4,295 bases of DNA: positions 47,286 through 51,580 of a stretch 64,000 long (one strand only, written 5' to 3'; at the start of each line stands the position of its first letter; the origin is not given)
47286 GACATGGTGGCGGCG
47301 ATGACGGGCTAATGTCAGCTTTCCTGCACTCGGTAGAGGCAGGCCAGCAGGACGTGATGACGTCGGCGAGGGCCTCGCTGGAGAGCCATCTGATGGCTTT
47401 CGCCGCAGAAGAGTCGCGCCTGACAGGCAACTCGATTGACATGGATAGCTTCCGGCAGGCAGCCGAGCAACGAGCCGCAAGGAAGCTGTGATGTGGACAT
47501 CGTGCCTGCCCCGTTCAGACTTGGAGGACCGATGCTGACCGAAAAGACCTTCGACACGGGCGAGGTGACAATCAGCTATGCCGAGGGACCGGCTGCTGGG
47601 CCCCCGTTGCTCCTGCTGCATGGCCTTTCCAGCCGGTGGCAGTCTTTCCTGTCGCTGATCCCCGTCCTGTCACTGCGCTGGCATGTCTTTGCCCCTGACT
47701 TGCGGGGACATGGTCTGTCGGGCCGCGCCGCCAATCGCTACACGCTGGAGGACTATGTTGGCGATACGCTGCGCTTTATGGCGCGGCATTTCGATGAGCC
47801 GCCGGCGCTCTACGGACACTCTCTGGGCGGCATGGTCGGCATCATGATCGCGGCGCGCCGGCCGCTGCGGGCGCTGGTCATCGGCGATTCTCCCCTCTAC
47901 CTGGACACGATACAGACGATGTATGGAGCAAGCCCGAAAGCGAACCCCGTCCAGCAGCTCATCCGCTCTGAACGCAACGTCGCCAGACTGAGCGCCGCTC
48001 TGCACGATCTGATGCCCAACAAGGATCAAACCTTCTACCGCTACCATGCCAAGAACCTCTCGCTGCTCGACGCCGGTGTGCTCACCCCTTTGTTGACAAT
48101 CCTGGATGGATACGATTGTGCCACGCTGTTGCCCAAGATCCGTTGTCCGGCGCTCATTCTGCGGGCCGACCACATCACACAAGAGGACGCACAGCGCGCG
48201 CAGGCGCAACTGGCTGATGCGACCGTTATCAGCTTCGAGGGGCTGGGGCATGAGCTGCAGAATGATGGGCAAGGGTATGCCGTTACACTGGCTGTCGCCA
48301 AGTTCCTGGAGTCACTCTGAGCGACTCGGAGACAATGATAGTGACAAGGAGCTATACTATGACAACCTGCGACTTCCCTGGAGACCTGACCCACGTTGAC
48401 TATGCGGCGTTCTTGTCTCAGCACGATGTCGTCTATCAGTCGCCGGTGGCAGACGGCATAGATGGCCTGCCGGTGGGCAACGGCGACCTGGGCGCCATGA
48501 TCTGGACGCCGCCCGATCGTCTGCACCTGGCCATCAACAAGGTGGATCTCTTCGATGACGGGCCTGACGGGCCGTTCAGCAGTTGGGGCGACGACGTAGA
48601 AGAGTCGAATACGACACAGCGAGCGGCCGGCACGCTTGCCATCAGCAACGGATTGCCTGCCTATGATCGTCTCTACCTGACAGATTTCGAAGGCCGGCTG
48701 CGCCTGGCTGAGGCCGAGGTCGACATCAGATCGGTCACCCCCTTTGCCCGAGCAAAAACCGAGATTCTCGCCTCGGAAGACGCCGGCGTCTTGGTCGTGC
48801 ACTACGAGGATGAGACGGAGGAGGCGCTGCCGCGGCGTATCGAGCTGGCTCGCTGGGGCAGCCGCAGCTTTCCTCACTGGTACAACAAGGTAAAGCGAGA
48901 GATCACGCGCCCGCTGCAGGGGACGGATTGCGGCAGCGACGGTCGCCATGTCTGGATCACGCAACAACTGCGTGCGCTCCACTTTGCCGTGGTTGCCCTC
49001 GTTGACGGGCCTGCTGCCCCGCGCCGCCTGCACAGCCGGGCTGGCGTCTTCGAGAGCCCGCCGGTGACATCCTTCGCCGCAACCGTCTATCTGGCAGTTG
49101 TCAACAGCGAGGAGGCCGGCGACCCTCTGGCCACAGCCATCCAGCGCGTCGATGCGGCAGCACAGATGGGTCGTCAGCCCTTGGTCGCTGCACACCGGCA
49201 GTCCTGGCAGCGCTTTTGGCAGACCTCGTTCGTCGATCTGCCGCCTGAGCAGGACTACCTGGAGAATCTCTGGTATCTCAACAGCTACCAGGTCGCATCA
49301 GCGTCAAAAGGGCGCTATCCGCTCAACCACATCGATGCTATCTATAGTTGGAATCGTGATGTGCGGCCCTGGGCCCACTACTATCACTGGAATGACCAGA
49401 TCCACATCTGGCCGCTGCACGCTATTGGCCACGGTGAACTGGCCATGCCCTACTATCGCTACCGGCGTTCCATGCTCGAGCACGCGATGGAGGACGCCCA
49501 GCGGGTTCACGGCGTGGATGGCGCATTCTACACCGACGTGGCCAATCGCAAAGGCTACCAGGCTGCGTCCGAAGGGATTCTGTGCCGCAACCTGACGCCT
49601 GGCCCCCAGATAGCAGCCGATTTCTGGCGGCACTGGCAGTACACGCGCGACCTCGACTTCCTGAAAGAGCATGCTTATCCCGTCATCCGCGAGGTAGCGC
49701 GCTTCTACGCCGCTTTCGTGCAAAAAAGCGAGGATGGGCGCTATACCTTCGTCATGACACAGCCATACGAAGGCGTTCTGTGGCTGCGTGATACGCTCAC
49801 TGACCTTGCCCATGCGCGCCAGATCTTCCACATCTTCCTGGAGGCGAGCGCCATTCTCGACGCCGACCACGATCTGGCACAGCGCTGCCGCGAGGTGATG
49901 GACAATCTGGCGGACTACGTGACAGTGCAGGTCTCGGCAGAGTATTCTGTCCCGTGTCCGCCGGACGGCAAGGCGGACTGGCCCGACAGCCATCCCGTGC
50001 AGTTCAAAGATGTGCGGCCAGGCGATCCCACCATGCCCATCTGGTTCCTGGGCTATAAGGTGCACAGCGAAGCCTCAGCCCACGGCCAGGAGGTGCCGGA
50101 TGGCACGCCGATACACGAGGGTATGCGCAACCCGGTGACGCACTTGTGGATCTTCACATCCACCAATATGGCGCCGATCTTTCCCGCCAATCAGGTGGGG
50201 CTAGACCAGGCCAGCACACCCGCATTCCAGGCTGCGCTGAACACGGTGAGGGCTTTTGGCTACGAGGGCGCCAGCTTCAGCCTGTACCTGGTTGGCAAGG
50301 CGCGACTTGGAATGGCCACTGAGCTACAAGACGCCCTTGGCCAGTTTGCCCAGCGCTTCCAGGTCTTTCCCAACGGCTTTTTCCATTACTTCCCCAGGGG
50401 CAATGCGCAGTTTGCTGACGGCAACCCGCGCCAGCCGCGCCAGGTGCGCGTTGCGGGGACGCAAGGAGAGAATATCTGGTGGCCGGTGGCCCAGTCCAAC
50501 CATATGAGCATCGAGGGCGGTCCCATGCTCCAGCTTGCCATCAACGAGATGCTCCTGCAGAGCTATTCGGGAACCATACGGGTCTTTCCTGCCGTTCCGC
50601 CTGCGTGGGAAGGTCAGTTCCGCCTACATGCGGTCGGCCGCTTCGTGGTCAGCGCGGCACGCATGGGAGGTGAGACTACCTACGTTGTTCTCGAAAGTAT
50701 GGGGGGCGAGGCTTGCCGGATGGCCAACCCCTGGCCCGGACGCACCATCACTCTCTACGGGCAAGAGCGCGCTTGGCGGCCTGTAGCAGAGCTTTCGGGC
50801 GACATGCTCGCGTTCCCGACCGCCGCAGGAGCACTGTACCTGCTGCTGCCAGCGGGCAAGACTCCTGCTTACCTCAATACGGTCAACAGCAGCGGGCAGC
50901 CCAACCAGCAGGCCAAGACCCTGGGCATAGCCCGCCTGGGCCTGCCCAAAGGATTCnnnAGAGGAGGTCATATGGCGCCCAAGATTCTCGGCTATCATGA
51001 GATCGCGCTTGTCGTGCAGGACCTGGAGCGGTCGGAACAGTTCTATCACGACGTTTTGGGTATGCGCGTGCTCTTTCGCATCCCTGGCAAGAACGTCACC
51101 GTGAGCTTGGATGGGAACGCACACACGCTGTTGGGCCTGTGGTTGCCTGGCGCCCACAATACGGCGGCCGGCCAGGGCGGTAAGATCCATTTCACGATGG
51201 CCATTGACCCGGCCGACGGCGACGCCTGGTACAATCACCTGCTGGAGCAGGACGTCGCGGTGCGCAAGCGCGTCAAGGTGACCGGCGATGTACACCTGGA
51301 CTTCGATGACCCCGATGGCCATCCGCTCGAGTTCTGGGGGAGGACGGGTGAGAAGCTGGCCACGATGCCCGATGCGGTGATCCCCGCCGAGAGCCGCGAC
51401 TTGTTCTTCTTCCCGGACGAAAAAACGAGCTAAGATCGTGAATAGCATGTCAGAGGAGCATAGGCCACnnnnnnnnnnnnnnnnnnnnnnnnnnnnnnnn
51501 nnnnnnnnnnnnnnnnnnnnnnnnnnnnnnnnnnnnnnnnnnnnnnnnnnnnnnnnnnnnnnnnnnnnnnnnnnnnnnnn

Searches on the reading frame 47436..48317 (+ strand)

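Call 41: search_protein_families(library=pfam, proteins=[window:47436-48317:+], max_evalue=0.001)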
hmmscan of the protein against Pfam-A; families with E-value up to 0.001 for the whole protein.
window:47436-48317:+ (294 aa): 3 families
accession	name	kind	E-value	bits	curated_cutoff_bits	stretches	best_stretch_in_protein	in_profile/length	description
PF12697.13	Abhydrolase_6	-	1.5e-22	81.8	26.3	1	58-275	1-207/217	Alpha/beta hydrolase family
PF00561.26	Abhydrolase_1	-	3.6e-20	73.1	25.8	1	56-276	1-242/245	alpha/beta hydrolase fold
PF12146.15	Hydrolase_4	-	2.9e-14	53.4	27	1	59-277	8-237/239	Serine aminopeptidase, S33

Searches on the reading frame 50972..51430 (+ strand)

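Call 42: search_protein_families(library=pfam, proteins=[window:50972-51430:+], max_evalue=0.001)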
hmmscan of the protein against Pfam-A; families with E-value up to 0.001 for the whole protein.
window:50972-51430:+ (153 aa): 3 families
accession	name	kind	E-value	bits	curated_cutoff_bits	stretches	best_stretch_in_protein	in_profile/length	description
PF00903.31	Glyoxalase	-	6.8e-16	59.2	20.6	1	9-121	3-121/121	Glyoxalase/Bleomycin resistance protein/Dioxygenase superfamily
PF22677.2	Ble-like_N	-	1.2e-06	28.6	24.5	1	13-33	7-27/41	Bleomycin resistance protein-like N-terminal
PF12681.13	Glyoxalase_2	-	7.8e-05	23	30.1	1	11-120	4-112/118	Glyoxalase-like domain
